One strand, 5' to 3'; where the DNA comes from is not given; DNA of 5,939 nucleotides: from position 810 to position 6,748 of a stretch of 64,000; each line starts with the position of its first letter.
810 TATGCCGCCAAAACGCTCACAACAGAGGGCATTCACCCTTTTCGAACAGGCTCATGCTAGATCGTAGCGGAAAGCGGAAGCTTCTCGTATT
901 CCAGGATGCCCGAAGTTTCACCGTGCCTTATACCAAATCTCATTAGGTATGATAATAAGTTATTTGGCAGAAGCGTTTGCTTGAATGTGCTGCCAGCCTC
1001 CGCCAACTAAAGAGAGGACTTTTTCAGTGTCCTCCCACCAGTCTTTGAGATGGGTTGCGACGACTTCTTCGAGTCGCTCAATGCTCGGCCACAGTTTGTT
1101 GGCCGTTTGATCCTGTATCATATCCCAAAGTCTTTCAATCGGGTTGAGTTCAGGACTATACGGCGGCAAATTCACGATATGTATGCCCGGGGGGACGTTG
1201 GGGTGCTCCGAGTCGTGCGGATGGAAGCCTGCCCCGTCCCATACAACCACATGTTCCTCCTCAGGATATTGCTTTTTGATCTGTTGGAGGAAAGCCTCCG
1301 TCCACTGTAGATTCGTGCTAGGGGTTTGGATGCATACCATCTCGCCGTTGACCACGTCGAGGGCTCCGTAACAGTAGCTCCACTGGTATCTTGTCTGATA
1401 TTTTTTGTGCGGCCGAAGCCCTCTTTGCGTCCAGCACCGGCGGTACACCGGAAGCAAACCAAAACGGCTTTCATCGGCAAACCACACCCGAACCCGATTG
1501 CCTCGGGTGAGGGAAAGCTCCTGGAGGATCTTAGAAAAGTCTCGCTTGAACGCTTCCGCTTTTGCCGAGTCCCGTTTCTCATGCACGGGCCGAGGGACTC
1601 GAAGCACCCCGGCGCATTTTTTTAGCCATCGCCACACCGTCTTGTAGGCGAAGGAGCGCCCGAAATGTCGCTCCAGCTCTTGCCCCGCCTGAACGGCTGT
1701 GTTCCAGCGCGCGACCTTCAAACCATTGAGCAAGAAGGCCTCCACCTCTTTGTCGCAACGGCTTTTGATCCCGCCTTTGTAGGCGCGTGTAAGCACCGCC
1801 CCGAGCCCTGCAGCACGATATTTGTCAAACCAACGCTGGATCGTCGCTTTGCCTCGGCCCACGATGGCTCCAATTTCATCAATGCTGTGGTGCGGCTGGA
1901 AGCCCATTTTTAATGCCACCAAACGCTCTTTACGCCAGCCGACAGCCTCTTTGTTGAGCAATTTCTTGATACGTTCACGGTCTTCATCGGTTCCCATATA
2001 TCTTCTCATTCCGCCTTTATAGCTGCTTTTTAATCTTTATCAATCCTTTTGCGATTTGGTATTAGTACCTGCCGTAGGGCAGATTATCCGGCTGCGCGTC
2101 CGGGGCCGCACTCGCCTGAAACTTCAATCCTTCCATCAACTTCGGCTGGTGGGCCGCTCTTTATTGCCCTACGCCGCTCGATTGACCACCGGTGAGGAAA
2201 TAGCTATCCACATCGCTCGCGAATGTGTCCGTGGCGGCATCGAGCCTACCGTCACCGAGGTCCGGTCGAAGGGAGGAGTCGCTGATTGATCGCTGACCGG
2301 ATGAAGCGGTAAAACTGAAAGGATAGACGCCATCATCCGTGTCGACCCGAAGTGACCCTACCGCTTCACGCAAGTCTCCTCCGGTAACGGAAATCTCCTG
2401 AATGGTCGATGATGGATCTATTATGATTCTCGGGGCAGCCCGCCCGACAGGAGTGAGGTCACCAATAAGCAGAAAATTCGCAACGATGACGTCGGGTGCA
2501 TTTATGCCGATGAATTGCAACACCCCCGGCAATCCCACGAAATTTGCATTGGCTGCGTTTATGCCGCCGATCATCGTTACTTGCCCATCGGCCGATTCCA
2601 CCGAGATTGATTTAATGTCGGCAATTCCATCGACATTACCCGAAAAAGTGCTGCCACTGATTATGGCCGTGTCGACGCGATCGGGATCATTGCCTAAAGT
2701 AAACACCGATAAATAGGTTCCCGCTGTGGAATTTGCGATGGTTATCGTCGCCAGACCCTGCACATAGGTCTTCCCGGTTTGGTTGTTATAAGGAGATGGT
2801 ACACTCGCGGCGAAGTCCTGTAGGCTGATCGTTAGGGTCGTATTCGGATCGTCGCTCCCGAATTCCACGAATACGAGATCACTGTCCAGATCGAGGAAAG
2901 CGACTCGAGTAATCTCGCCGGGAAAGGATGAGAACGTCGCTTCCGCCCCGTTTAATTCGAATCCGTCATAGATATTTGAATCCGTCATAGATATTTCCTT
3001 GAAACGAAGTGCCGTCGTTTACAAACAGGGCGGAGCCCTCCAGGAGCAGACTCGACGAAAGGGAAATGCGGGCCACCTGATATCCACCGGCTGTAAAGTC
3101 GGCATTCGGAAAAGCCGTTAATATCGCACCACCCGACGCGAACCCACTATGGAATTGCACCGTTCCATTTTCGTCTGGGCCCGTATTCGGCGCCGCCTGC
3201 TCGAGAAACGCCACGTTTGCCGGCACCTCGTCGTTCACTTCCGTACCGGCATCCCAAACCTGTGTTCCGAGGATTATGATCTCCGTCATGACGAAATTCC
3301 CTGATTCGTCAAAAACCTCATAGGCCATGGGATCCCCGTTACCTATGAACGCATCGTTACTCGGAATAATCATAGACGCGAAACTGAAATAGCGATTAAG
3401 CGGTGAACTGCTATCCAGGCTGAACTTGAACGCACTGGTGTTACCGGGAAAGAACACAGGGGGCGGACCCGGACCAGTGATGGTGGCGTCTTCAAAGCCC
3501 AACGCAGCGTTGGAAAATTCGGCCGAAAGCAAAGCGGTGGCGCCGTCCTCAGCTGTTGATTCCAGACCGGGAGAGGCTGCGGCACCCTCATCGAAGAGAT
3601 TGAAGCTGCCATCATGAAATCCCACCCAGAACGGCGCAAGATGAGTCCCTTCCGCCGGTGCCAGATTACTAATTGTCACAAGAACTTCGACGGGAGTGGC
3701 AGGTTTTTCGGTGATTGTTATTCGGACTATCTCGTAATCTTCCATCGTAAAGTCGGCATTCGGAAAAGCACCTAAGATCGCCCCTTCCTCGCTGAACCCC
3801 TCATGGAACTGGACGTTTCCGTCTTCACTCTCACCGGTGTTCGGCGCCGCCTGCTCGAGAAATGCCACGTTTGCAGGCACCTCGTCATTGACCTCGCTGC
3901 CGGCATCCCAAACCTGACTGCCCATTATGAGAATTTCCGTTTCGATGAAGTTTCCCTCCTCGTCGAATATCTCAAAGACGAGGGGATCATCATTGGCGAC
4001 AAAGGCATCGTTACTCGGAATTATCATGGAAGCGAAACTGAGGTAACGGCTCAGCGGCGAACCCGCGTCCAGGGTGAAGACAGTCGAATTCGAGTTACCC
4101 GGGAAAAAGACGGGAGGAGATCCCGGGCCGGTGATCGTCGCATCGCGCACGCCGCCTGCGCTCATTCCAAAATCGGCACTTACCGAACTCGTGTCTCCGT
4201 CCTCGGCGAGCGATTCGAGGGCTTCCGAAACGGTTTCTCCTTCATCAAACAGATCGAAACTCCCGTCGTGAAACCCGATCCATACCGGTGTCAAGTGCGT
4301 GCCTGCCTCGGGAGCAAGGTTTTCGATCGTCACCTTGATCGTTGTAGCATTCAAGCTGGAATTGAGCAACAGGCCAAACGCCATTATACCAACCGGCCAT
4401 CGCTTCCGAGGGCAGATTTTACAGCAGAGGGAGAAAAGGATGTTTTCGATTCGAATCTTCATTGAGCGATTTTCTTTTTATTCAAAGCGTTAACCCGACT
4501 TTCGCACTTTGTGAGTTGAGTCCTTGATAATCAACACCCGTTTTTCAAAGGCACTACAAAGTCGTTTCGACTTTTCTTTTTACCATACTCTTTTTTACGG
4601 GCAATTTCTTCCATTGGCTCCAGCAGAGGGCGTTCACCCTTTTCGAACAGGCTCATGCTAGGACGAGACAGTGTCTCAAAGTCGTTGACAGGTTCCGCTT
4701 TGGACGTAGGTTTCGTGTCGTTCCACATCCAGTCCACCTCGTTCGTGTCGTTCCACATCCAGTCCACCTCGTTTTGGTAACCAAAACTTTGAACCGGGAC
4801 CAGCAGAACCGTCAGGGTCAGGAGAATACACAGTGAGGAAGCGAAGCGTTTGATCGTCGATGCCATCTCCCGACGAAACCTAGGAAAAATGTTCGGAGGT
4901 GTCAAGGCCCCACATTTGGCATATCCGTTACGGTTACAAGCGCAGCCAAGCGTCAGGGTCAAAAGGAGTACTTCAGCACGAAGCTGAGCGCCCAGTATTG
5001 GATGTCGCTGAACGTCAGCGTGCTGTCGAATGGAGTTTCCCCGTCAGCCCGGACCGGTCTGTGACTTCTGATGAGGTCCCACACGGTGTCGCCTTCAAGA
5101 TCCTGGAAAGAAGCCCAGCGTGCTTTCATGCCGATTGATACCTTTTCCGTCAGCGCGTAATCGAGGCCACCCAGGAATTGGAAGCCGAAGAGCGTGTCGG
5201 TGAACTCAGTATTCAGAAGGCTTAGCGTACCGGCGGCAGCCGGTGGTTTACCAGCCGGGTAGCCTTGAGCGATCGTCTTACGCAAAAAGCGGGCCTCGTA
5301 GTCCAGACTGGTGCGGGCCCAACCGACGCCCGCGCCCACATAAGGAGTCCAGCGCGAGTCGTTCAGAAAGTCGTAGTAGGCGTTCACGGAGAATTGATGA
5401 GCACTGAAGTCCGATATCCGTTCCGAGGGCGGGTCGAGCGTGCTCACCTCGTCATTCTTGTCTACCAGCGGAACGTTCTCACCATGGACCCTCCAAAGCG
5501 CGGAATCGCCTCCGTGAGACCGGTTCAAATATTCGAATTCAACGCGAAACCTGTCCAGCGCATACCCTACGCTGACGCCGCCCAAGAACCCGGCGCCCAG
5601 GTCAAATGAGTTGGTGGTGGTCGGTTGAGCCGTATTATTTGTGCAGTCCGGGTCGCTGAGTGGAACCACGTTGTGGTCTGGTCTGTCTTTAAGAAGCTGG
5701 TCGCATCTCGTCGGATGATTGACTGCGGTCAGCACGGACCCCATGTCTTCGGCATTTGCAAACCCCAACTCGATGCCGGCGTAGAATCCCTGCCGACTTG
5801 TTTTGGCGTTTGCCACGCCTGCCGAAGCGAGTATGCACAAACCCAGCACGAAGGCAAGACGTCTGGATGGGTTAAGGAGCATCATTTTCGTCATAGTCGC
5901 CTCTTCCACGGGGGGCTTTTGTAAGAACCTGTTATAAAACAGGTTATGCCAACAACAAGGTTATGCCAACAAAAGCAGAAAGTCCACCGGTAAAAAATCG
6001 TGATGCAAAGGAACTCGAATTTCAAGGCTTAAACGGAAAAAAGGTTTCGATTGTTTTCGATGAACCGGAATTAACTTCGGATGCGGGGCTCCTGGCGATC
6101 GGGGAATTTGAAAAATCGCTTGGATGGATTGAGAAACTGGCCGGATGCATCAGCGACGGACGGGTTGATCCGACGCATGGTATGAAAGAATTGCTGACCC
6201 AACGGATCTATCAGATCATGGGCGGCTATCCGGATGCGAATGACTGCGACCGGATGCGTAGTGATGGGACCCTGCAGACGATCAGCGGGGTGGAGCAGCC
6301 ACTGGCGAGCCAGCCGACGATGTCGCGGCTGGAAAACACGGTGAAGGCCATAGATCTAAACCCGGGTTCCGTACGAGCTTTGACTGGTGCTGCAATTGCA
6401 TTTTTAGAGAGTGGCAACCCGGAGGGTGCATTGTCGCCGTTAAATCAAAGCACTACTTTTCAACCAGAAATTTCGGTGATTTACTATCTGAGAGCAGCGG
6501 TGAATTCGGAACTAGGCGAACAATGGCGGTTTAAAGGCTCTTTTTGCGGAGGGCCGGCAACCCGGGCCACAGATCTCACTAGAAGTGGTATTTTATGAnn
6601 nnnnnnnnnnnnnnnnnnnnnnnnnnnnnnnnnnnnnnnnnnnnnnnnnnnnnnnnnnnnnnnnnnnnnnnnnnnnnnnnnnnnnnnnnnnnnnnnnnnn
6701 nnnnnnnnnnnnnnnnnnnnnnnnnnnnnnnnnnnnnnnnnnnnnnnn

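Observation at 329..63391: Short perfect tandem duplications (2-30 bp) recur throughout the window and account for several gene disruptions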

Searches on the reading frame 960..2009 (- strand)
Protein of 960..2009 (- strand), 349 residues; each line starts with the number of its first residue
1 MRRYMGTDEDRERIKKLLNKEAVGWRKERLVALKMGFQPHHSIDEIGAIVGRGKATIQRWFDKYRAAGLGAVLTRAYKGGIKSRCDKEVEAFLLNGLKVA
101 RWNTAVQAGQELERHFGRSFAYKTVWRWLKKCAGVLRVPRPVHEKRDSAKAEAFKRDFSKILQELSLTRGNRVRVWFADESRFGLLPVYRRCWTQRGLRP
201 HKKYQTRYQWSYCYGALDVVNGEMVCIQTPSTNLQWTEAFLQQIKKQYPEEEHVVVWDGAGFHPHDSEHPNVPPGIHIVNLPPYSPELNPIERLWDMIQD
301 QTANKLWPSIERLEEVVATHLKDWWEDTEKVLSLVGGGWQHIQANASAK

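Call 9: search_protein_families(library=pfam, proteins=[window:960-2009:-])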
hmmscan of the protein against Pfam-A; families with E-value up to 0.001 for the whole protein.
window:960-2009:- (349 aa): 6 families
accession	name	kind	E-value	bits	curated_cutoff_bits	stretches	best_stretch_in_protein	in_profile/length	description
PF13358.12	DDE_3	-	3.3e-26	92.3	28.6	1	174-313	1-145/146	DDE superfamily endonuclease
PF13565.12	HTH_32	-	1.3e-08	35.7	33.7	1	56-129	1-73/73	Homeodomain-like domain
PF13592.12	HTH_33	-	1.6e-08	34.5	25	1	104-157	6-59/60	Winged helix-turn helix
PF13384.12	HTH_23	-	5.7e-06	26.4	24.6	1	27-70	5-47/50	Homeodomain-like domain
PF13518.12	HTH_28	-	7.6e-05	23.2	25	1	31-76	6-48/52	Helix-turn-helix domain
PF13551.12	HTH_29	-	0.00032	21.2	28.1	1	42-91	13-64/64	Winged helix-turn helix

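Call 43: search_protein_families(library=ncbifam, proteins=[window:960-2009:-], max_evalue=0.01)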
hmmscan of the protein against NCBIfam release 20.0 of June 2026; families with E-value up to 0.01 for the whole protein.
window:960-2009:- (349 aa): 4 families
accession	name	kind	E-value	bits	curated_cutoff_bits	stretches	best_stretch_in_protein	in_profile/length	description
NF033545.0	transpos_IS630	equivalog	1e-61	209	100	1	39-322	11-296/299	IS630 family transposase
NF033577.2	transpos_IS481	equivalog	2.8e-06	27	224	1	37-322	10-264/284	IS481 family transposase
NF033587.1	transpos_IS6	equivalog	0.00039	20.2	125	0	209-261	82-134/202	IS6 family transposase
NF033516.0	transpos_IS3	equivalog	0.0019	17.5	160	0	29-98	3-57/369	IS3 family transposase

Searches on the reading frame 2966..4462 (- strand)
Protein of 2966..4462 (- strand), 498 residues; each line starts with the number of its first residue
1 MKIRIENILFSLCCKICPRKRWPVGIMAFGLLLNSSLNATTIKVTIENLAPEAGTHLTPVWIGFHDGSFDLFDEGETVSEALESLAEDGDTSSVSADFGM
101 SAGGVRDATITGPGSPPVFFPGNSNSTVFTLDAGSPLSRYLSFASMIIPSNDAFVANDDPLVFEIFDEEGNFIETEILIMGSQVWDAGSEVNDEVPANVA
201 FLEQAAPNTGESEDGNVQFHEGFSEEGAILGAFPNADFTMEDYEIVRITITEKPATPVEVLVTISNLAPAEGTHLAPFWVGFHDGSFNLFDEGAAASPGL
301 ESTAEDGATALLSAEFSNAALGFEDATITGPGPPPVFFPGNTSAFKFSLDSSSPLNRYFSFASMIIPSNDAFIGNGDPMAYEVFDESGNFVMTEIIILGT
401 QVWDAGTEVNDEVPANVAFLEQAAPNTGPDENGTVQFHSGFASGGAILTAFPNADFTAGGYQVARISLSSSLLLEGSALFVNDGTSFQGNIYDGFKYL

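Call 8: search_protein_families(library=pfam, proteins=[window:2966-4462:-])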
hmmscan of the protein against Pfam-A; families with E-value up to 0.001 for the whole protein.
window:2966-4462:- (498 aa): 1 family
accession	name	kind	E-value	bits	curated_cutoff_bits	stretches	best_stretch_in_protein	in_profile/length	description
PF06468.19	Spond_N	-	8.8e-20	72.1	24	2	271-408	23-151/194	Spondin_N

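Call 25: find_encoding_contigs(protein=window:2966-4462:-, flank=10000, max_places=10)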
Protein window:2966-4462:- (498 aa): no gene with exactly this product is on record in the collection.

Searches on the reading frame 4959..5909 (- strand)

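Call 8: search_protein_families(library=pfam, proteins=[window:4959-5909:-])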
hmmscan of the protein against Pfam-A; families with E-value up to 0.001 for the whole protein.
window:4959-5909:- (316 aa): 3 families
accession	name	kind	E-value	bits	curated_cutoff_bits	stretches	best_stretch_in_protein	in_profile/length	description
PF13505.12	OMP_b-brl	-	6.8e-13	49.6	28.7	1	25-273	6-164/175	Outer membrane protein beta-barrel domain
PF01617.23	Surface_Ag_2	-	9e-07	29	22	1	74-198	36-164/247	Surface antigen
PF02462.21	Opacity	-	0.00012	22.6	21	1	114-272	1-109/126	Opacity family porin protein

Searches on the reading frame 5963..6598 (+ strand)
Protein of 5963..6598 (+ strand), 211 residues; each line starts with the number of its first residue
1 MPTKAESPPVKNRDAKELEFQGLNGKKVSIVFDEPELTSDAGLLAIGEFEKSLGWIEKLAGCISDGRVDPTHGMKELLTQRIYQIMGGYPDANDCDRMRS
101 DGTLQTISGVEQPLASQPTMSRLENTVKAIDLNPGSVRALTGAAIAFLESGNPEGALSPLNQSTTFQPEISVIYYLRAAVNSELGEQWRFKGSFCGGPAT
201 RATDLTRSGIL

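Call 9: search_protein_families(library=pfam, proteins=[window:5963-6598:+])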
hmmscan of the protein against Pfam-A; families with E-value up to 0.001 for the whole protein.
window:5963-6598:+ (211 aa): 2 families
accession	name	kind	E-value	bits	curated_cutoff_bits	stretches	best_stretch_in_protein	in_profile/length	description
PF13701.12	DDE_Tnp_1_4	-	2.3e-27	95.8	34.7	1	23-134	4-117/435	Transposase DDE domain group 1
PF13431.12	TPR_17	-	0.00015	22.2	24.4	0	128-157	4-33/34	Tetratricopeptide repeat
